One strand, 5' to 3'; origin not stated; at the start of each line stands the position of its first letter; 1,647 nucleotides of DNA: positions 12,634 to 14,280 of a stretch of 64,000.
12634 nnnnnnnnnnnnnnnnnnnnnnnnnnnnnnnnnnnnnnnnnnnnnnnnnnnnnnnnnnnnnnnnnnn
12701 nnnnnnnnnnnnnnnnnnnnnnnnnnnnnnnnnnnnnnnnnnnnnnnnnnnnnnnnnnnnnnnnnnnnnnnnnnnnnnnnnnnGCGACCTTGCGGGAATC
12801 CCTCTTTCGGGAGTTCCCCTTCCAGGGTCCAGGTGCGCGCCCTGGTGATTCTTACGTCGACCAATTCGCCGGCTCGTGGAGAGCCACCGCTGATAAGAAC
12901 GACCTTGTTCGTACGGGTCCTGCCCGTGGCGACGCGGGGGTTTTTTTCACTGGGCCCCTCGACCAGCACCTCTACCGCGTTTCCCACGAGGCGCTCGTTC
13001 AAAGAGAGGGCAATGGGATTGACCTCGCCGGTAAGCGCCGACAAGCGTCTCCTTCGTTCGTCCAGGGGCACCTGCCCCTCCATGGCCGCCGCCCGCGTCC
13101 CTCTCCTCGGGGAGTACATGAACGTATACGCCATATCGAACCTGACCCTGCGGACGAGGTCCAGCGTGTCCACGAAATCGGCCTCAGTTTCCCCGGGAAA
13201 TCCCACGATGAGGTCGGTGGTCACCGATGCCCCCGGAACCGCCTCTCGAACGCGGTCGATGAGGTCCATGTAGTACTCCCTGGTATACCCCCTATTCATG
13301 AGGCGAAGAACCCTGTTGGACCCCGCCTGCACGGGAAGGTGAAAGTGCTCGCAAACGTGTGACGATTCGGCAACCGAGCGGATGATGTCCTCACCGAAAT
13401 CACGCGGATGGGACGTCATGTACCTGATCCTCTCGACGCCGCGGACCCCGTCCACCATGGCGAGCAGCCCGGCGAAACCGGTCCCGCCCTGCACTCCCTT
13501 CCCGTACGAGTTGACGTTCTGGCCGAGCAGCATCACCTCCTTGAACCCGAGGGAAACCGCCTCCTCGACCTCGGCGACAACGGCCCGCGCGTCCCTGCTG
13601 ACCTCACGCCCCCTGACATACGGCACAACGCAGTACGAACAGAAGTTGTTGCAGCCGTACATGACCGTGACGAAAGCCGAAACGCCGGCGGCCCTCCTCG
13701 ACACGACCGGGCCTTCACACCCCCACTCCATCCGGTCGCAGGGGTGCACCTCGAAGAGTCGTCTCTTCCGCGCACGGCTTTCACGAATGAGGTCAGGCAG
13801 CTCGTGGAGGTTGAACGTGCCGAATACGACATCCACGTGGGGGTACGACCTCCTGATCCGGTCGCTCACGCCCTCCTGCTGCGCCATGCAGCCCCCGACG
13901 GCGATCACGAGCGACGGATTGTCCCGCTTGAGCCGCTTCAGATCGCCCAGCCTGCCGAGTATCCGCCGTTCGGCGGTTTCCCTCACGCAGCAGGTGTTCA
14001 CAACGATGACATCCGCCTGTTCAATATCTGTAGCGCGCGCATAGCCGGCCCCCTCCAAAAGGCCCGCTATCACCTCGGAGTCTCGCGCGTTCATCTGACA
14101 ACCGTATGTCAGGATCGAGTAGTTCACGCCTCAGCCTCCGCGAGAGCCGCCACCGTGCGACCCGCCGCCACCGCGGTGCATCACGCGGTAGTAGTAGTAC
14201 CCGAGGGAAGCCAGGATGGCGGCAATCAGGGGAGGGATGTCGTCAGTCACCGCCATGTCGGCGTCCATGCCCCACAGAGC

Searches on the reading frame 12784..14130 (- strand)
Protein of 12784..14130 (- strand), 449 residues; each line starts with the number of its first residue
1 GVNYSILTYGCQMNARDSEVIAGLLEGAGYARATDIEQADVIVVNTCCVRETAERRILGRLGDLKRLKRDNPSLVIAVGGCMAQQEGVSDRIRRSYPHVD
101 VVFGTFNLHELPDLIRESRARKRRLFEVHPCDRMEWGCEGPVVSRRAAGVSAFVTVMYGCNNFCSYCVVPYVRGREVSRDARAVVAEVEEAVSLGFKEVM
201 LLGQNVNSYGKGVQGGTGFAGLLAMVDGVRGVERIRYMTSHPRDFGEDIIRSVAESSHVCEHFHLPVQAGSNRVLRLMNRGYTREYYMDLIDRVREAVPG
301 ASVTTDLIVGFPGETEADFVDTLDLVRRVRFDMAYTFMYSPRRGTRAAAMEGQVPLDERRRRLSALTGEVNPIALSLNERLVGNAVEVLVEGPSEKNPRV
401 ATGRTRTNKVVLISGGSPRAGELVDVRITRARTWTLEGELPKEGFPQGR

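Call 16: search_protein_families(library=pfam, proteins=[window:12784-14130:-], max_evalue=0.001)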
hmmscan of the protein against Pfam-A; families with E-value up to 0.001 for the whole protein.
window:12784-14130:- (449 aa): 4 families
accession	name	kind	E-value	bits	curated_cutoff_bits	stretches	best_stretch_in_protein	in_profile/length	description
PF04055.27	Radical_SAM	-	1.4e-29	103.9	29.5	1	155-326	2-166/166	Radical SAM superfamily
PF00919.26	UPF0004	-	5.8e-29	100.4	27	1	4-104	2-98/98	Uncharacterized protein family UPF0004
PF01938.26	TRAM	-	8.7e-13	48.4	21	1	380-440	2-60/61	TRAM domain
PF18693.7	TRAM_2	-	0.00024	21.6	27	1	382-440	1-62/63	TRAM domain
